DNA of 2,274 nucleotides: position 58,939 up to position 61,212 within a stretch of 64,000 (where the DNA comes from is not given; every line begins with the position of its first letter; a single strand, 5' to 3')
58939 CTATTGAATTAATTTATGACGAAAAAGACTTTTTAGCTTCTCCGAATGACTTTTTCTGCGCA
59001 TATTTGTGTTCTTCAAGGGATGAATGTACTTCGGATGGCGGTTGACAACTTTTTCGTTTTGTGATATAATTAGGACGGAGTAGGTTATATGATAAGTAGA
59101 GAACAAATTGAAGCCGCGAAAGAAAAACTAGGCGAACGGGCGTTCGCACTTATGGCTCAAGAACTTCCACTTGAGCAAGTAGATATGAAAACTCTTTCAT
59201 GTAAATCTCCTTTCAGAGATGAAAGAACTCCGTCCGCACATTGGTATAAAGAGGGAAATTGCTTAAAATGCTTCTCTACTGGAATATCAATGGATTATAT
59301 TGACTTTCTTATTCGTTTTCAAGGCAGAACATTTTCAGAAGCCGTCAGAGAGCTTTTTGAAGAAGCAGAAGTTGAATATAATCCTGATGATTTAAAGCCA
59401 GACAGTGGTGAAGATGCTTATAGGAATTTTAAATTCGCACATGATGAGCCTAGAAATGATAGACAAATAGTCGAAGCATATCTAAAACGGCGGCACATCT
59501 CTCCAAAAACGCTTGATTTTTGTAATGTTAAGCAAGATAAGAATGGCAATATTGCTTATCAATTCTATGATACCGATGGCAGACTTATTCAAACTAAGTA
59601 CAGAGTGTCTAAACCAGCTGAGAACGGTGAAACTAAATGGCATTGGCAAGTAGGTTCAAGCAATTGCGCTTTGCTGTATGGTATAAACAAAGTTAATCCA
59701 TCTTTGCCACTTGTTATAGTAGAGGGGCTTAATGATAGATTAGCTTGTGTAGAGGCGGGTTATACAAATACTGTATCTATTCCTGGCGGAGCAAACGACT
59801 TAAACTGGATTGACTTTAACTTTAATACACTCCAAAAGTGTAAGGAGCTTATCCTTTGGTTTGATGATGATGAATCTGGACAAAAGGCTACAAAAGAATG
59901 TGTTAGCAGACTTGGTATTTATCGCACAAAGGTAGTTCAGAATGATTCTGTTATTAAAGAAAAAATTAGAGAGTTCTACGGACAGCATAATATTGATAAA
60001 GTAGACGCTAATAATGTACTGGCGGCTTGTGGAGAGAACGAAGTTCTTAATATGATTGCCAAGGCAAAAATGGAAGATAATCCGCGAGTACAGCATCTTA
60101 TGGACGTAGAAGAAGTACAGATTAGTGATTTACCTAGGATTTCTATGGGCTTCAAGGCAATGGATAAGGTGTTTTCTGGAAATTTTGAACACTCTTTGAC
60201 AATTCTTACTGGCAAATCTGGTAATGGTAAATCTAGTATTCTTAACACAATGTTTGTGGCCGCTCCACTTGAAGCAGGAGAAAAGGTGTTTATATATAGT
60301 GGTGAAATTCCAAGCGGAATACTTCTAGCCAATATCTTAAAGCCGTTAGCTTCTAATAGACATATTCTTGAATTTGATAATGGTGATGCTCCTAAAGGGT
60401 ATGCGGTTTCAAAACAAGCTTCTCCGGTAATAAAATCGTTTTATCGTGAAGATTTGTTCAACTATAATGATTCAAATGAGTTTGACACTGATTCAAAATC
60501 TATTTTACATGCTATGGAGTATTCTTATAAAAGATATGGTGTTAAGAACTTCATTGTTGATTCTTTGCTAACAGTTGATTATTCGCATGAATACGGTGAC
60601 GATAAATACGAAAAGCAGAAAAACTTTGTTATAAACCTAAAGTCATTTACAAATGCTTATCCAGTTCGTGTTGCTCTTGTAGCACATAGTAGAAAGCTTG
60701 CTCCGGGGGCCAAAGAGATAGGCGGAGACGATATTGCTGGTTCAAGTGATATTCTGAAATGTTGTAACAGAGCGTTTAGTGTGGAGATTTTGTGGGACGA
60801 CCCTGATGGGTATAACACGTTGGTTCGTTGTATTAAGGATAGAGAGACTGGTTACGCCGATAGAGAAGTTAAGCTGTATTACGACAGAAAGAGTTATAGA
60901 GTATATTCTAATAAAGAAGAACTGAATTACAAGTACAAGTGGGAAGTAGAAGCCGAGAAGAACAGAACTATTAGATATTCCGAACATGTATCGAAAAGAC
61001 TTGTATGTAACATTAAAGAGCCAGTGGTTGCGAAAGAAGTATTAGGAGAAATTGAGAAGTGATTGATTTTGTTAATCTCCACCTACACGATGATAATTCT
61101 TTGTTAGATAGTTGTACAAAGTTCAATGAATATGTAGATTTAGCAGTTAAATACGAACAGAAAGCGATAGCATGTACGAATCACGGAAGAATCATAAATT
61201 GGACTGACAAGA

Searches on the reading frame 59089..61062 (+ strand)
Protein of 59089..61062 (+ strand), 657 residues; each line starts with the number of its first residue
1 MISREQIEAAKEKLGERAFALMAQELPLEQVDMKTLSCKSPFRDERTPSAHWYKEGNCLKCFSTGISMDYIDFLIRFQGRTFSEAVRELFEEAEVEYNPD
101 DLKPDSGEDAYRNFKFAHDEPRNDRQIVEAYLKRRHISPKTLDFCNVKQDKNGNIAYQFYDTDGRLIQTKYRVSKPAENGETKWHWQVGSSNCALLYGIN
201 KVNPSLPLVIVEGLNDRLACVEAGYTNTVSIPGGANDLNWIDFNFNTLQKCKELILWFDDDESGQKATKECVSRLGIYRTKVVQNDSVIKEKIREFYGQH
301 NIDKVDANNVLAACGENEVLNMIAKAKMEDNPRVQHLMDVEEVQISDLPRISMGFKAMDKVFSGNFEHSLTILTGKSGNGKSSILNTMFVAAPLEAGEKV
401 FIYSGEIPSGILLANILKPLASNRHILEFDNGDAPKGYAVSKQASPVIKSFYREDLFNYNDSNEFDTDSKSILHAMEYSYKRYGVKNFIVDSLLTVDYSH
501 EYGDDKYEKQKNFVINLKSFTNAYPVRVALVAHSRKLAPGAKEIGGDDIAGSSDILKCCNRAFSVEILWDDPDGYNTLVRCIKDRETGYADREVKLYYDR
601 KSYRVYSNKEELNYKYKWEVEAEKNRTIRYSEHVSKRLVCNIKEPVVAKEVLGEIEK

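Call 47: search_protein_families(library=phrogs, proteins=[window:59089-61062:+], max_evalue=0.00001)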
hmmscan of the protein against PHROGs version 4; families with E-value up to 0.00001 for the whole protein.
window:59089-61062:+ (657 aa): 6 families
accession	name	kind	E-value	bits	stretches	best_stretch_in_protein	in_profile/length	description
phrog_239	-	DNA, RNA and nucleotide metabolism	4.4e-70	238.6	1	22-618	29-614/801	DNA primase/helicase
phrog_5482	-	unknown function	1.1e-24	87.9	1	351-629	30-320/341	-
phrog_6444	-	DNA, RNA and nucleotide metabolism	2.3e-15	57.4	2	39-101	39-101/577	DNA primase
phrog_19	-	DNA, RNA and nucleotide metabolism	1.6e-10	41.5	1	285-616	251-588/621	DnaB-like replicative helicase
phrog_849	-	DNA, RNA and nucleotide metabolism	8.5e-09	35.9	1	127-277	148-311/435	DNA primase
phrog_18097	-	DNA, RNA and nucleotide metabolism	3.8e-06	27.6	0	34-93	31-90/199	DNA primase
